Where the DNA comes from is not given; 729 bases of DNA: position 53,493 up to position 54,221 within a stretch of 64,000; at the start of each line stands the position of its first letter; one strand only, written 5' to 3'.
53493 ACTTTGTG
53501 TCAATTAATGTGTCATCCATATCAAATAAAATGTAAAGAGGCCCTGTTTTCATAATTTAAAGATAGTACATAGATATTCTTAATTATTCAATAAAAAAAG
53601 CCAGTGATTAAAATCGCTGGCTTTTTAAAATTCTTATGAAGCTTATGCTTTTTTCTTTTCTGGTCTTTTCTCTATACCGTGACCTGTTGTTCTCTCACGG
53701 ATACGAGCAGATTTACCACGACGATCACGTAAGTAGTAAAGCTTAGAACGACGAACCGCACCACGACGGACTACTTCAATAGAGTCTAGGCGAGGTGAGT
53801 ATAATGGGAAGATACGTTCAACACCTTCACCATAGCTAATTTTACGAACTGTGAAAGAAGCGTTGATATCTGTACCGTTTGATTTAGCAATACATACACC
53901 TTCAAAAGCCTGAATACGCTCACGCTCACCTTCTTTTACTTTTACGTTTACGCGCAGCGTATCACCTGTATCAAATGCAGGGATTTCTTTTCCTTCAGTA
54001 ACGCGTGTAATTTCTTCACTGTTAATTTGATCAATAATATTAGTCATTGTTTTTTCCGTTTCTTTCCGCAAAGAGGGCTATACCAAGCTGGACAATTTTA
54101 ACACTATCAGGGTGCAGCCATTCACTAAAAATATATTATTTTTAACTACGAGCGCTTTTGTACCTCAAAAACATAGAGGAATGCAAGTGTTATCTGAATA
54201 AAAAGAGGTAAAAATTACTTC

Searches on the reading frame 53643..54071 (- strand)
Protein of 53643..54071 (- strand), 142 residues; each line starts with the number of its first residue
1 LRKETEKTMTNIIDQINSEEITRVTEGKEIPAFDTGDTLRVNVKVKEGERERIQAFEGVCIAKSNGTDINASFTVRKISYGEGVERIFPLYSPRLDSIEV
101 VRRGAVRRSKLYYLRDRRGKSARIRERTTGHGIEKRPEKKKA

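Call 43: search_protein_families(library=pfam, proteins=[window:53643-54071:-], max_evalue=0.001)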
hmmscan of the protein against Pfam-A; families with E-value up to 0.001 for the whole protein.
window:53643-54071:- (142 aa): 1 family
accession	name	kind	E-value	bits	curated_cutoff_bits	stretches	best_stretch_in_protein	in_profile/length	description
PF01245.26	Ribosomal_L19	-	8e-47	158.2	22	1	12-127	2-111/111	Ribosomal protein L19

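Call 44: list_cluster_members(proteins=[window:53643-54071:-, window:10367-13168:-, window:50995-52779:+, window:2518-3468:-, window:44639-47122:-, window:54215-54895:-, window:7052-8173:+, window:35245-36003:+])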
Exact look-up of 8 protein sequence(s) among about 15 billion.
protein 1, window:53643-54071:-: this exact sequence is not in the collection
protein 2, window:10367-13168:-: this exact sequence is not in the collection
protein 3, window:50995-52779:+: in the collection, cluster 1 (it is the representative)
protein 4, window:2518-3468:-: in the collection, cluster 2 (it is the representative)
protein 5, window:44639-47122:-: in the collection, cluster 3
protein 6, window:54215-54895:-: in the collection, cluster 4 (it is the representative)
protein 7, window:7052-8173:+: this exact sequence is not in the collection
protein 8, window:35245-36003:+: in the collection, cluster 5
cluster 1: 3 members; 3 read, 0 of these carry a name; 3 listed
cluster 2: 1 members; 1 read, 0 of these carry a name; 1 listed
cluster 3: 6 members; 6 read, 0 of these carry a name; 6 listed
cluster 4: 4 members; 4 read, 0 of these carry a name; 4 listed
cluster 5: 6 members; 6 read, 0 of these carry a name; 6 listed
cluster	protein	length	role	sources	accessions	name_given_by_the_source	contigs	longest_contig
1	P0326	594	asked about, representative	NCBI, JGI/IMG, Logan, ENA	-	-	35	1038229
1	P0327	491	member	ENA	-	-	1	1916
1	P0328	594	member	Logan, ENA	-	-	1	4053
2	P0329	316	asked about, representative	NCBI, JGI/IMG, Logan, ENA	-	-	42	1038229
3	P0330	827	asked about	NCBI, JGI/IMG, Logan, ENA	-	-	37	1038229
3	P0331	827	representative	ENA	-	-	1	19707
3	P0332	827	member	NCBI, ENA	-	-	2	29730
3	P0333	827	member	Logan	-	-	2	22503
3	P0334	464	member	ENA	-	-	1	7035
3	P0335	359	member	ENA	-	-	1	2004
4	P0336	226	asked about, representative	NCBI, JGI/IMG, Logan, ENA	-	-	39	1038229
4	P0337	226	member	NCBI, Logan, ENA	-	-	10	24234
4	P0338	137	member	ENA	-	-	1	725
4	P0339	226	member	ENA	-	-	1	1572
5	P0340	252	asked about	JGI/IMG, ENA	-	-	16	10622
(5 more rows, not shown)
